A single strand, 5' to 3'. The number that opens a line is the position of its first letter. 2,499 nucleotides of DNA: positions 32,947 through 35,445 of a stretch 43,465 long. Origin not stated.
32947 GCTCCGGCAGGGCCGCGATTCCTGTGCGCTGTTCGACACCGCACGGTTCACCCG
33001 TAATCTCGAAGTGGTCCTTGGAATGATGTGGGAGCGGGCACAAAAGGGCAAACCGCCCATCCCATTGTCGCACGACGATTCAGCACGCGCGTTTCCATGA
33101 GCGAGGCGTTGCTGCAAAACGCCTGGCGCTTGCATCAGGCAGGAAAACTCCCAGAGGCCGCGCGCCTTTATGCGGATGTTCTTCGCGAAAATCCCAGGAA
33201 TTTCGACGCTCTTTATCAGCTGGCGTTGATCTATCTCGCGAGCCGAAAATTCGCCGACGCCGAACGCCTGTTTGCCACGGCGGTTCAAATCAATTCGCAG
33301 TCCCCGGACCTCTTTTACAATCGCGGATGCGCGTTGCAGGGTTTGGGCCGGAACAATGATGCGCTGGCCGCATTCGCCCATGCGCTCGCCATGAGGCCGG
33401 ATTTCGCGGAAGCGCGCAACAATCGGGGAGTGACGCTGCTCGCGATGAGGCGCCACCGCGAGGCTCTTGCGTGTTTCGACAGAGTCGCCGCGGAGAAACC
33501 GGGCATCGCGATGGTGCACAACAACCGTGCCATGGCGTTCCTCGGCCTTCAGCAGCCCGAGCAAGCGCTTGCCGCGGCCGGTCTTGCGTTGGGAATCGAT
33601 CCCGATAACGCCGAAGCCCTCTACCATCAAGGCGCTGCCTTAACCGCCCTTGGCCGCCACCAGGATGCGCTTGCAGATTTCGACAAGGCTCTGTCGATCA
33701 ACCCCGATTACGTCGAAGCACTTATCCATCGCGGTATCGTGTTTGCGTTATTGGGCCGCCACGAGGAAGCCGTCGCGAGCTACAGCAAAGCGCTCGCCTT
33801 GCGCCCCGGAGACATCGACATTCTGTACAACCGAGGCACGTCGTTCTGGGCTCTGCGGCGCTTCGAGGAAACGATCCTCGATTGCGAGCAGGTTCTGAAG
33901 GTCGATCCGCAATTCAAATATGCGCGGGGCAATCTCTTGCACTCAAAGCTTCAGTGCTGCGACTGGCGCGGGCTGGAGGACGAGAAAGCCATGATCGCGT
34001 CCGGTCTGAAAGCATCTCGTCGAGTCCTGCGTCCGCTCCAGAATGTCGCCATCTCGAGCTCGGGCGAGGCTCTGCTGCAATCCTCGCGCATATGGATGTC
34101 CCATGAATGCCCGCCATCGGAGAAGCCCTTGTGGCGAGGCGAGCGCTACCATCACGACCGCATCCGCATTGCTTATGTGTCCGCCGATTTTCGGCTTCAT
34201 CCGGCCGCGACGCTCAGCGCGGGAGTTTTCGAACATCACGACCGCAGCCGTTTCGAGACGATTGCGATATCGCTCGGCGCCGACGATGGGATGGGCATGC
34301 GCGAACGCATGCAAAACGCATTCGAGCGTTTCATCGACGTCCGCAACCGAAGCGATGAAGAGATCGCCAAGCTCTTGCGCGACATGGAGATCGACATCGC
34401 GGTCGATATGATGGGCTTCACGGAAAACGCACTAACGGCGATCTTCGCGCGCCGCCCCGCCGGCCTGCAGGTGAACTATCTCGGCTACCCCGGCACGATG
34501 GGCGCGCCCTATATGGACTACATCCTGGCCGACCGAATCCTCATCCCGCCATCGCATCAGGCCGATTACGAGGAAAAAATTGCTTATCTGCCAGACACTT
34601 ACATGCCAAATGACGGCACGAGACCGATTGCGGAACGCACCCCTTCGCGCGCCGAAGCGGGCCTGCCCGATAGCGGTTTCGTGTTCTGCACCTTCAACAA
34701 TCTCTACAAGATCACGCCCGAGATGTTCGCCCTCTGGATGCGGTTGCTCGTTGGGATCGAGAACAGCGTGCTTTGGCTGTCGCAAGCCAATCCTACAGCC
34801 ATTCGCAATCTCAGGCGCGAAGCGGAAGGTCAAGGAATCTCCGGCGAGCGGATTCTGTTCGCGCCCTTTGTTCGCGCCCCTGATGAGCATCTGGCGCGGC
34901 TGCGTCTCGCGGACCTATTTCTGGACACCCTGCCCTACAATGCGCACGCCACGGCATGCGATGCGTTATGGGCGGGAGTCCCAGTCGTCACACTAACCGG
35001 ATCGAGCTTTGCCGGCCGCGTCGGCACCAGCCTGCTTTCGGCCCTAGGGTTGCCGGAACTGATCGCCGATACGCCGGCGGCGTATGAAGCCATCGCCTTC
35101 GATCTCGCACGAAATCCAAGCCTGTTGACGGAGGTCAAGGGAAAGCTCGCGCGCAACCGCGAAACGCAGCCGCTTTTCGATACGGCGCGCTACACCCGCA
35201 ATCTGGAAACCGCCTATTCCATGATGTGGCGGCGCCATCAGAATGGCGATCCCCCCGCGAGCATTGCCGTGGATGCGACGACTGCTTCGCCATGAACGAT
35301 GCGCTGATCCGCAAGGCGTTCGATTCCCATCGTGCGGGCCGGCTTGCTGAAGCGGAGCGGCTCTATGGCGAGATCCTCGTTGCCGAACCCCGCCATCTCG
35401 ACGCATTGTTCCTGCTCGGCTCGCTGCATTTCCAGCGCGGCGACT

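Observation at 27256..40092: MFS_3 transporter translationally coupled to five tandem TPR-GT41 (O-GlcNAc-transferase-like) paralogs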

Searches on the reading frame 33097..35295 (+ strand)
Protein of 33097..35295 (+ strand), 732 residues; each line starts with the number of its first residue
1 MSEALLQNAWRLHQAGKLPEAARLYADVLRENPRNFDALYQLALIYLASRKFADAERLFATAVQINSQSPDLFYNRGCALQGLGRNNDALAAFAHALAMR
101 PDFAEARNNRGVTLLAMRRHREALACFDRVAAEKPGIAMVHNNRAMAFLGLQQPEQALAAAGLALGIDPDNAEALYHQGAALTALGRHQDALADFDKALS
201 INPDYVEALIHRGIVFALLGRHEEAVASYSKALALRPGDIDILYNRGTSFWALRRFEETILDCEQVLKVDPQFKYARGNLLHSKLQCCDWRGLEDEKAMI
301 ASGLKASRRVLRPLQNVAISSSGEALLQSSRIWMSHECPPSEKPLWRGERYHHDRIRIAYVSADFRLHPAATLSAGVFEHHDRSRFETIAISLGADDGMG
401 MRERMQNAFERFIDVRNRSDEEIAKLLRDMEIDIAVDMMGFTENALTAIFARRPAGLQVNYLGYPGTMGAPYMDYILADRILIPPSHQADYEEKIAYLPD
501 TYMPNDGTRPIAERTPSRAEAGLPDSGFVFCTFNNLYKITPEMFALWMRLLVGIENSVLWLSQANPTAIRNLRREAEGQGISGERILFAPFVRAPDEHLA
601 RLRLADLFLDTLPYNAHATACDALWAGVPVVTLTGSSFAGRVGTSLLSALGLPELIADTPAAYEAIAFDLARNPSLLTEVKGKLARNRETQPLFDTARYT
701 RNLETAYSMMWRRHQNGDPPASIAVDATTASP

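Call 3: search_protein_families(library=pfam, proteins=[window:33097-35295:+], max_evalue=0.001)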
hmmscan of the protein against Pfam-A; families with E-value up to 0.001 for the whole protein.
window:33097-35295:+ (732 aa): 24 families
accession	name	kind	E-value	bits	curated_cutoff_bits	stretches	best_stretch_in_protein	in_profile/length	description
PF13844.12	Glyco_transf_41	-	1.5e-86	291.3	25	2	517-703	358-543/543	Glycosyl transferase family 41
PF00515.34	TPR_1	-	1.6e-48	161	27.8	5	172-205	1-34/34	Tetratricopeptide repeat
PF07719.23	TPR_2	-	2.9e-40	133.5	27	2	172-205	1-34/34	Tetratricopeptide repeat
PF13414.12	TPR_11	-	1.3e-31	108.4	26.8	2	217-252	5-40/42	TPR repeat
PF13431.12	TPR_17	-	2.6e-30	102.6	24.4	1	24-56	1-33/34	Tetratricopeptide repeat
PF13432.12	TPR_16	-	5.4e-30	103.9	32.7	4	9-70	4-65/65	Tetratricopeptide repeat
PF13181.12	TPR_8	-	3.2e-29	99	25.7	1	172-205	1-34/34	Tetratricopeptide repeat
PF14559.12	TPR_19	-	2.1e-24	86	25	3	12-71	1-60/68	Tetratricopeptide repeat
PF13424.12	TPR_12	-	6.5e-19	68.3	30.1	2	172-236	3-75/77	Tetratricopeptide repeat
PF13428.12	TPR_14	-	7.6e-15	54.4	23.5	0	173-212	2-41/44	Tetratricopeptide repeat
PF13371.12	TPR_9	-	4.2e-14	52.7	35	3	44-106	3-65/73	Tetratricopeptide repeat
PF13174.12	TPR_6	-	1.4e-09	38.4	26.3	0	173-204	1-32/33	Tetratricopeptide repeat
PF13176.12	TPR_7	-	1.1e-08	34.9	27.9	0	38-66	1-29/36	Tetratricopeptide repeat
PF13374.12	TPR_10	-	1.7e-08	34.6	27.5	0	104-131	2-29/42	Tetratricopeptide repeat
PF25064.1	ARM_TT21_5th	-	5.3e-07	30.4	27.8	1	18-96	17-98/117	TT21 fifth ARM repeats domain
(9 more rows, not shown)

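Call 11: search_solved_structures(query=window:33097-35292:+, max_evalue=0.00001, show_alignments=0)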
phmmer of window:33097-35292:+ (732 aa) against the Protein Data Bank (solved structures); distinct sequences matched with E-value up to 0.00001: 124 (the best 60 are shown).
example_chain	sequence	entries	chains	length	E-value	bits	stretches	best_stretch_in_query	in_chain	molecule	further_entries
7yeh_B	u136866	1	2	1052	9.1e-107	361.6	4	516-722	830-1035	UDP-N-acetylglucosamine--peptide N-acetylglucosaminyltransferase 110 kDa subunit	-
7ntf_A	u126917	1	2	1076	2.4e-106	360.2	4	516-722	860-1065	Isoform 1 of UDP-N-acetylglucosamine--peptide N-acetylglucosaminyltransferase 110 kDa subu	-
7yea_A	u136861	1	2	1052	3.1e-106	359.8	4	516-722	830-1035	UDP-N-acetylglucosamine--peptide N-acetylglucosaminyltransferase 110 kDa subunit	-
6ibo_A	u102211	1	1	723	1.8e-87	297.8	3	516-721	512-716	UDP-N-acetylglucosamine--peptide N-acetylglucosaminyltransferase 110 kDa subunit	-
6tka_AAA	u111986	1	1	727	2.3e-87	297.5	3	516-722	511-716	UDP-N-acetylglucosamine--peptide N-acetylglucosaminyltransferase 110 kDa subunit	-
3pe3_A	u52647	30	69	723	2.5e-87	297.4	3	516-721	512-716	UDP-N-acetylglucosamine--peptide N-acetylglucosaminyltransferase 110 kDa subunit | UDP-N-ACETYLGLUCOSAMINE--PEPTIDE N-ACETYLGLUCOSAMINYL TRANSFERASE 110 KDA SUB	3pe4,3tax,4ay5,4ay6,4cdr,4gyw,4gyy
8cm9_A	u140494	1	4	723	3.3e-87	297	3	516-721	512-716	UDP-N-acetylglucosamine--peptide N-acetylglucosaminyltransferase 110 kDa subunit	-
5nps_A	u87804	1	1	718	4.2e-87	296.6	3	516-721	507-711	UDP-N-acetylglucosamine--peptide N-acetylglucosaminyltransferase 110 kDa subunit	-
6q4m_A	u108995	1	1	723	5.2e-87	296.3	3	516-721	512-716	UDP-N-acetylglucosamine--peptide N-acetylglucosaminyltransferase 110 kDa subunit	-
5lvv_A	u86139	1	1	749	5.3e-87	296.3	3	516-722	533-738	UDP-N-acetylglucosamine--peptide N-acetylglucosaminyltransferase 110 kDa subunit,UDP-N-ace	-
5lwv_A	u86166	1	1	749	5.5e-87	296.2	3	516-722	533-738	Host cell factor 1,UDP-N-acetylglucosamine--peptide N-acetylglucosaminyltransferase 110 kD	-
5npr_A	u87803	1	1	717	8.7e-87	295.6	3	516-721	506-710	UDP-N-acetylglucosamine--peptide N-acetylglucosaminyltransferase 110 kDa subunit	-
5hgv_A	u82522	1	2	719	1.6e-86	294.7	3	516-721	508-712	UDP-N-acetylglucosamine--peptide N-acetylglucosaminyltransferase 110 kDa subunit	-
5a01_A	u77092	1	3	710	3e-86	293.8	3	517-723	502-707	O-GLYCOSYLTRANSFERASE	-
7y4i_A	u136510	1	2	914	1.7e-78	268.1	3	352-721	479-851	Probable UDP-N-acetylglucosamine--peptide N-acetylglucosaminyltransferase SPINDLY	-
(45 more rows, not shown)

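Call 27: search_solved_structures(query=window:33097-35292:+, max_evalue=1e-100, show_alignments=1)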
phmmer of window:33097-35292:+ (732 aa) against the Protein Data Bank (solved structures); distinct sequences matched with E-value up to 1e-100: 3.
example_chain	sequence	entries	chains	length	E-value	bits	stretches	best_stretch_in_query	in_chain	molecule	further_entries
7yeh_B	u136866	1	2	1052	9.1e-107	361.6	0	516-722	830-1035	UDP-N-acetylglucosamine--peptide N-acetylglucosaminyltransferase 110 kDa subunit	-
7ntf_A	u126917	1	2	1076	2.4e-106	360.2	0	516-722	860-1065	Isoform 1 of UDP-N-acetylglucosamine--peptide N-acetylglucosaminyltransferase 110 kDa subu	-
7yea_A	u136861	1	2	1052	3.1e-106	359.8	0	516-722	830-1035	UDP-N-acetylglucosamine--peptide N-acetylglucosaminyltransferase 110 kDa subunit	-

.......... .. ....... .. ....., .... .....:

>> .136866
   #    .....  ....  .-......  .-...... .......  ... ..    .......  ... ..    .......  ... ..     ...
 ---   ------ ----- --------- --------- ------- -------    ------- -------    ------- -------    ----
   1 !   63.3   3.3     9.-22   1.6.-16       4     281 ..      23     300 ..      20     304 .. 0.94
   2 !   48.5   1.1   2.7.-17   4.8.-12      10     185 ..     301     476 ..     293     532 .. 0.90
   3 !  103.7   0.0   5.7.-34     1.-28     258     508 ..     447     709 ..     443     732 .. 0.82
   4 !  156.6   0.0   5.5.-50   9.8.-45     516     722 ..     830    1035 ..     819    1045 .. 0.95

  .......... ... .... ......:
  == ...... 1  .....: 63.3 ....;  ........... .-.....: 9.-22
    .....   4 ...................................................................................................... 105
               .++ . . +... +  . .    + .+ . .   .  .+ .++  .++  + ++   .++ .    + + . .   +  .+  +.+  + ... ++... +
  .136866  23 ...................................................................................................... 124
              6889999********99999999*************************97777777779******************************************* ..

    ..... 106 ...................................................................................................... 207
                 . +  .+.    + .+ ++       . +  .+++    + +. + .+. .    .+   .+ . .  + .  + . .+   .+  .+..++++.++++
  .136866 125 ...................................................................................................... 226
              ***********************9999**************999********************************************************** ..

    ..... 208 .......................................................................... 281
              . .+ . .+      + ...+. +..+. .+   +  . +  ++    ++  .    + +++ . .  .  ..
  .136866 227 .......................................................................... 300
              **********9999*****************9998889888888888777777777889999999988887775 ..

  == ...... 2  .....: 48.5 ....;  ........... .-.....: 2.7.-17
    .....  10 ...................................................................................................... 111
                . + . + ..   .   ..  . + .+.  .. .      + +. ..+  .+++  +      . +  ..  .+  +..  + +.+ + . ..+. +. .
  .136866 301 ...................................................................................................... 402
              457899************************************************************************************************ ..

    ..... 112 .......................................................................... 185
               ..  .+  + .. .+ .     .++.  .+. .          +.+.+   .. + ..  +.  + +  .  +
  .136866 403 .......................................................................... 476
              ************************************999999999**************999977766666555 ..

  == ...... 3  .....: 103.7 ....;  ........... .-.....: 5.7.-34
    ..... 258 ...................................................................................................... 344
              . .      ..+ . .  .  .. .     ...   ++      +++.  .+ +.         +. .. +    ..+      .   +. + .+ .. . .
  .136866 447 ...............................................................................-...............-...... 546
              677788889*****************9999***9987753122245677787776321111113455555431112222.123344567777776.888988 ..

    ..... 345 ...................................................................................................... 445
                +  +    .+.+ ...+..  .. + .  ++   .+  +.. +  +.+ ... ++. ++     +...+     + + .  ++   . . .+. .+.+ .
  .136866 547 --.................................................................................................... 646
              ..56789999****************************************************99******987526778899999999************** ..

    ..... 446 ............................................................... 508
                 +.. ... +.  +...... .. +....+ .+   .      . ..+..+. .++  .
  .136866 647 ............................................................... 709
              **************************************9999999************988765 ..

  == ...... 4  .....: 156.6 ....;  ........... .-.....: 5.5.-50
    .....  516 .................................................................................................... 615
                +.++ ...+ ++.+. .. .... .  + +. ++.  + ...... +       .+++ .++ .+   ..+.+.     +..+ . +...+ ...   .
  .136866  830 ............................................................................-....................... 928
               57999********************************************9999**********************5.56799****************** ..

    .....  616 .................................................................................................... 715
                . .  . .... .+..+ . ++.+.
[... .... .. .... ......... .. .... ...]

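Call 70: search_protein_families(library=padloc, proteins=[window:33097-35295:+], max_evalue=0.001)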
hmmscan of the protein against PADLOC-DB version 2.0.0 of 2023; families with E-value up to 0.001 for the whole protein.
window:33097-35295:+ (732 aa): 1 family
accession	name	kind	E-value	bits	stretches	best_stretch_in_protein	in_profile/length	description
PDLC01171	TPR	-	0.00037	17.6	0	4-161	143-310/504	TPR repeats containing protein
